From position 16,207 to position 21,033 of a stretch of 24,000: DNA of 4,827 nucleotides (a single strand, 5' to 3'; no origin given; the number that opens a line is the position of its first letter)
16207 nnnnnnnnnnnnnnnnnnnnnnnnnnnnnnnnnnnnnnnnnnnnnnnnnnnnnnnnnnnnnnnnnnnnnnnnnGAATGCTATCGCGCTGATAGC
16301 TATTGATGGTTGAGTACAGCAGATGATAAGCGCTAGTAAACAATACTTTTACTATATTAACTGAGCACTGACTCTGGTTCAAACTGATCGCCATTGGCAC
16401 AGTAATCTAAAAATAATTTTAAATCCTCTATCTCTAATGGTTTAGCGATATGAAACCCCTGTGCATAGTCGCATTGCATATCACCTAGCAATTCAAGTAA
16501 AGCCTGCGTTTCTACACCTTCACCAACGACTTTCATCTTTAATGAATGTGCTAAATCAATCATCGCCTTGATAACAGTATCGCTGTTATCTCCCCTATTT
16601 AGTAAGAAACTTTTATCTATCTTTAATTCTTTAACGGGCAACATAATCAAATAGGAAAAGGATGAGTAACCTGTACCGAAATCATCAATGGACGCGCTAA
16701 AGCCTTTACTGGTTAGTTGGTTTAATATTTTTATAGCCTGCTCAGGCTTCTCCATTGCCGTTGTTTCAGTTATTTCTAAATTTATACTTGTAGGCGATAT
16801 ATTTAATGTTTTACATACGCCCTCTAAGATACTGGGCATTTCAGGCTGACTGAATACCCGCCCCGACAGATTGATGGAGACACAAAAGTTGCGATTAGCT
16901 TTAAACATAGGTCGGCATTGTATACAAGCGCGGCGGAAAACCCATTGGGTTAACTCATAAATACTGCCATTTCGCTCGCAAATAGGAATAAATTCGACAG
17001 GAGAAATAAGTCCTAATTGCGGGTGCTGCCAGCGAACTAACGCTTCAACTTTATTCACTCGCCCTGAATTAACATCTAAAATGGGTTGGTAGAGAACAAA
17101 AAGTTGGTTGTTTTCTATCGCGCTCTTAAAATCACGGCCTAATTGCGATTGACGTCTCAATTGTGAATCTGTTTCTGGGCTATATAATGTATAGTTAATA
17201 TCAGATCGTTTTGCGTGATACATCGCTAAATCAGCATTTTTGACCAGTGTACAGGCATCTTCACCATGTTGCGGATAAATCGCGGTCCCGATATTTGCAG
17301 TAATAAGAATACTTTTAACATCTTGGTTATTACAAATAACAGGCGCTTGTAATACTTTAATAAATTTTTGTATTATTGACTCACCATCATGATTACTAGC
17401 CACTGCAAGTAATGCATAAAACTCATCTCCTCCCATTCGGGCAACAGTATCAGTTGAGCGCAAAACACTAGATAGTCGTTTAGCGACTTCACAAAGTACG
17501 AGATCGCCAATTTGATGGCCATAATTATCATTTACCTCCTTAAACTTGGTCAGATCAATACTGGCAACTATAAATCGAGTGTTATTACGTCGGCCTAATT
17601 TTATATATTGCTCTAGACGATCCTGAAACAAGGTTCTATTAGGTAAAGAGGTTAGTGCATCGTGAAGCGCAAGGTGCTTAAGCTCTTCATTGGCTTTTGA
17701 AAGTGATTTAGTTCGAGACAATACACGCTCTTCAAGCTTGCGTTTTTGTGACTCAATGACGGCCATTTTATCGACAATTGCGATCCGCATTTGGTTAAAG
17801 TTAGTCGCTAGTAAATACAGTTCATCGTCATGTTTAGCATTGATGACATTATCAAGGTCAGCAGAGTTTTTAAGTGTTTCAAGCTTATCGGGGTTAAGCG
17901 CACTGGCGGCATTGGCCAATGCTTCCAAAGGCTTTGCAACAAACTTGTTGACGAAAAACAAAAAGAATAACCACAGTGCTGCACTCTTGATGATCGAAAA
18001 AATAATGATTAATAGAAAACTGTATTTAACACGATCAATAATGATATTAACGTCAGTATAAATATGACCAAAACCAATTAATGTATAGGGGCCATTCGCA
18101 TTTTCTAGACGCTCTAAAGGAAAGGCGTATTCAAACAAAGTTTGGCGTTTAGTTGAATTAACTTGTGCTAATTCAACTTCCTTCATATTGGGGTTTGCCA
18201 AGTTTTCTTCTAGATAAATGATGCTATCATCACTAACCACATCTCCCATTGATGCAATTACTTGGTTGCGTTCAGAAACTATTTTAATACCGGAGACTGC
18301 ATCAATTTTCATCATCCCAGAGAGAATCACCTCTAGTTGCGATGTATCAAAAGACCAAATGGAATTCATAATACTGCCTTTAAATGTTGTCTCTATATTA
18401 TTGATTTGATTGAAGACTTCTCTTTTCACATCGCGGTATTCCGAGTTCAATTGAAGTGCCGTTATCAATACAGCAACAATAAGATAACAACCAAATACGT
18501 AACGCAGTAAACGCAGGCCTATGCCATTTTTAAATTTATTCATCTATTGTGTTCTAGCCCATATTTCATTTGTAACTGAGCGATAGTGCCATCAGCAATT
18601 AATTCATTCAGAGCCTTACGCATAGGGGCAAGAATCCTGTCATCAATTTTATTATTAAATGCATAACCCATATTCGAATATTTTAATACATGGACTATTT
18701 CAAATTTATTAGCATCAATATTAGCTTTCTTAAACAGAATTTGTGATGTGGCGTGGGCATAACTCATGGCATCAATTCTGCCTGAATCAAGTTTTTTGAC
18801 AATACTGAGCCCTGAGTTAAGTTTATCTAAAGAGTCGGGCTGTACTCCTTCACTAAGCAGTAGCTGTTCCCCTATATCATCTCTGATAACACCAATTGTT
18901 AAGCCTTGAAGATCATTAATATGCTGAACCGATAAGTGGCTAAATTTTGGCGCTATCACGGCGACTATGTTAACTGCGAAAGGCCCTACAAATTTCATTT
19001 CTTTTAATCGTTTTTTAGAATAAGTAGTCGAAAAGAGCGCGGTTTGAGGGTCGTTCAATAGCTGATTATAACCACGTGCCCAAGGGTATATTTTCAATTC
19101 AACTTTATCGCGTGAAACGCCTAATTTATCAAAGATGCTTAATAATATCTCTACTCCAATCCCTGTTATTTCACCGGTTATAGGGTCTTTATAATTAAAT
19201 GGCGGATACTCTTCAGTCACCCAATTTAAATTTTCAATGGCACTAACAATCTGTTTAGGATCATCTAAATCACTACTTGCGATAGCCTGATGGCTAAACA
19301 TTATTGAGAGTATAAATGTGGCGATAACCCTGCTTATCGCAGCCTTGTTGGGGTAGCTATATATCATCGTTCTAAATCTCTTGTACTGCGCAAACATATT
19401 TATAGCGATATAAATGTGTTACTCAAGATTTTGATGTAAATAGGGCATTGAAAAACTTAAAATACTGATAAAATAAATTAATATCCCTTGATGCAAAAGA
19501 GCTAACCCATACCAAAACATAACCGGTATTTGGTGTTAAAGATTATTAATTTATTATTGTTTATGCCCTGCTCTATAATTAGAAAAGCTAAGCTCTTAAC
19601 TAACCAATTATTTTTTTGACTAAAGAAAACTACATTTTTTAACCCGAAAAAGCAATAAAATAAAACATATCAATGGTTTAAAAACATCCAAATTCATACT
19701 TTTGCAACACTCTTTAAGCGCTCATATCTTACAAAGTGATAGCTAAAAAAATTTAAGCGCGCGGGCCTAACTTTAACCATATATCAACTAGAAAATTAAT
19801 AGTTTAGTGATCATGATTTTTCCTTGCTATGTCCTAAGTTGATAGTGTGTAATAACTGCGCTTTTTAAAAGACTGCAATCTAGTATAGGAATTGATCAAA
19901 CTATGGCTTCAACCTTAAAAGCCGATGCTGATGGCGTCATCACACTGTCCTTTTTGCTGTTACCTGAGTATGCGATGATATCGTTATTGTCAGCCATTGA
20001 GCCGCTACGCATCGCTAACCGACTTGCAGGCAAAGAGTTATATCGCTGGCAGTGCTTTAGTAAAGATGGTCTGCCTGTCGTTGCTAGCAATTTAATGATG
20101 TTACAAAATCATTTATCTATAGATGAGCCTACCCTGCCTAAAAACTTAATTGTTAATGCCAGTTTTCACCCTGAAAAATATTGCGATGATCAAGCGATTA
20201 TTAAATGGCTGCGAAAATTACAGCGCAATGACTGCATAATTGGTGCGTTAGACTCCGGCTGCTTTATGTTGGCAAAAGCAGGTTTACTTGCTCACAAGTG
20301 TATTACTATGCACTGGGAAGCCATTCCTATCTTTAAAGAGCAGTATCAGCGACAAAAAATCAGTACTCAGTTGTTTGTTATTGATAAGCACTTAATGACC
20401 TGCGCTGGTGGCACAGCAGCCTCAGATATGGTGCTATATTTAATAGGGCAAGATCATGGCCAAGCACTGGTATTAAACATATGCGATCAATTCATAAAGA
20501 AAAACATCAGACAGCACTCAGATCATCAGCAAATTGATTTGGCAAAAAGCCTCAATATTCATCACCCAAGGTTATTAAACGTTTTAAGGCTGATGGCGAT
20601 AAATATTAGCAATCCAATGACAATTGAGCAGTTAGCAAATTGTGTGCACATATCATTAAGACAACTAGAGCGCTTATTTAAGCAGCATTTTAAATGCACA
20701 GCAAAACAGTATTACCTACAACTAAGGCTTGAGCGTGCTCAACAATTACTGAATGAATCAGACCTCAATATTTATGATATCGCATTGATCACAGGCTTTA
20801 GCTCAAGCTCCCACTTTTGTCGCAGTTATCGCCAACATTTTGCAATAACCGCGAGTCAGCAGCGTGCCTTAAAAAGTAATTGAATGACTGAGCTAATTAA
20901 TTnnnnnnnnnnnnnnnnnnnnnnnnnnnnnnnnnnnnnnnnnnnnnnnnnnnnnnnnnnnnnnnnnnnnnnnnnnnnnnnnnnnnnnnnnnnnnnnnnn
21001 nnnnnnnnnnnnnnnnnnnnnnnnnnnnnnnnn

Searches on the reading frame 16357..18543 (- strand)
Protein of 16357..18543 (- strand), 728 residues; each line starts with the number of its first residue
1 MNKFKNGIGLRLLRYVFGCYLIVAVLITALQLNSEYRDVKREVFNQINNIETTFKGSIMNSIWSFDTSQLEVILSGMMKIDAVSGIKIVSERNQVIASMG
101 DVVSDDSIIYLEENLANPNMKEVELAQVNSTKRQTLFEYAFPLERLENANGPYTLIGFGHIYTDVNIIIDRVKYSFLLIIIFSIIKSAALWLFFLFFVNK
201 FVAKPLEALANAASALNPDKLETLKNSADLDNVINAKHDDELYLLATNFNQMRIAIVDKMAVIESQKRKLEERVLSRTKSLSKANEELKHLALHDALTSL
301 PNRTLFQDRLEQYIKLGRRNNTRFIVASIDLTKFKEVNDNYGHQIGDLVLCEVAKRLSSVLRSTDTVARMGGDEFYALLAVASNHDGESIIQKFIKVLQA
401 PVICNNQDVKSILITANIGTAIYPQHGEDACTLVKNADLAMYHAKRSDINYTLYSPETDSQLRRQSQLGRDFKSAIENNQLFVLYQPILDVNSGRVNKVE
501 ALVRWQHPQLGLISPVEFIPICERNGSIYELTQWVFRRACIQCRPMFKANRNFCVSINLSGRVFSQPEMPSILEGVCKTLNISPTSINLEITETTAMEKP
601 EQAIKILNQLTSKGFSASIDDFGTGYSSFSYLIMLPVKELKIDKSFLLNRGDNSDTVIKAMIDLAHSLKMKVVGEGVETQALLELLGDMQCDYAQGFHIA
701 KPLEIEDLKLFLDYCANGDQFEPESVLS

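Call 100: search_protein_families(library=pfam, proteins=[window:16357-18543:-], max_evalue=0.0001)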
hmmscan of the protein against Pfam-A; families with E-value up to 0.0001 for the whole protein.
window:16357-18543:- (728 aa): 4 families
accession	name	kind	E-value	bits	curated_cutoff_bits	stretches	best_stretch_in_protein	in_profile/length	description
PF00563.25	EAL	-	3.1e-67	226.8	31.3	1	471-702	3-236/236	EAL domain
PF00990.26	GGDEF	-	1.3e-43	149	23.8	1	292-447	1-157/161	Diguanylate cyclase, GGDEF domain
PF17149.10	CHASE5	-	2.9e-05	24.4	27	0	42-103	8-68/108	Periplasmic sensor domain found in signal transduction proteins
PF00672.30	HAMP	-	4.2e-05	24.2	25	1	198-256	2-51/53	HAMP domain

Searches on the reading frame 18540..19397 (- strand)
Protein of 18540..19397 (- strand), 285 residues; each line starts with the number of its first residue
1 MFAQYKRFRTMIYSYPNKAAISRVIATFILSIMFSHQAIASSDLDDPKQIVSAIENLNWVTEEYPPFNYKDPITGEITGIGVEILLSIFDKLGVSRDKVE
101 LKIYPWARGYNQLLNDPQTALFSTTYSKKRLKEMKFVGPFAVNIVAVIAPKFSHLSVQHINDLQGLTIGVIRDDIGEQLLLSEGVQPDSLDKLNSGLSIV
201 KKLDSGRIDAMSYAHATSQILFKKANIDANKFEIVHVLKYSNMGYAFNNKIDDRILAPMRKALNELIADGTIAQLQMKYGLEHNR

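Call 100: search_protein_families(library=pfam, proteins=[window:18540-19397:-], max_evalue=0.0001)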
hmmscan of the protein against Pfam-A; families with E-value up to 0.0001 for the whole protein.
window:18540-19397:- (285 aa): 1 family
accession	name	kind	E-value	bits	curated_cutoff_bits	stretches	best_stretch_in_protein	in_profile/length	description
PF00497.25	SBP_bac_3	-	5.7e-14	52.5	26.4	1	61-280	6-130/132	Bacterial extracellular solute-binding proteins, family 3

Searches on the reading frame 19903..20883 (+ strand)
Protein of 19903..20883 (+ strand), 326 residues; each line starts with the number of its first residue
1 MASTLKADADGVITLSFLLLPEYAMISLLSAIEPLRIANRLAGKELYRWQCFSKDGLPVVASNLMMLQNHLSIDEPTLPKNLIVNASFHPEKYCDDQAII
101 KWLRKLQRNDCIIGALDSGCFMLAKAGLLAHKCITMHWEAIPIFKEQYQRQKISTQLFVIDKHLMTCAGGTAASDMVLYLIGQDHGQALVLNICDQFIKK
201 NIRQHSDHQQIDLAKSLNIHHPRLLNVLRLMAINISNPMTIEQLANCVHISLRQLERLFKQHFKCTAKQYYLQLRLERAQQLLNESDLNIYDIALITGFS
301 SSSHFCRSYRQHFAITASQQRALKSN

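Call 100: search_protein_families(library=pfam, proteins=[window:19903-20883:+], max_evalue=0.0001)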
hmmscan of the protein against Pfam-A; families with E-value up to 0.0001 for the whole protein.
window:19903-20883:+ (326 aa): 3 families
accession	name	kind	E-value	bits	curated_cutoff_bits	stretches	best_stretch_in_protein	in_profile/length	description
PF12833.13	HTH_18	-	2.8e-22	79.2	33.6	1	244-321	1-78/80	Helix-turn-helix domain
PF00165.29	HTH_AraC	-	1.9e-15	57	26.6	1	234-270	4-40/42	Bacterial regulatory helix-turn-helix proteins, AraC family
PF01965.30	DJ-1_PfpI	-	1.2e-05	25.6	26.6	1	90-181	74-163/165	DJ-1/PfpI family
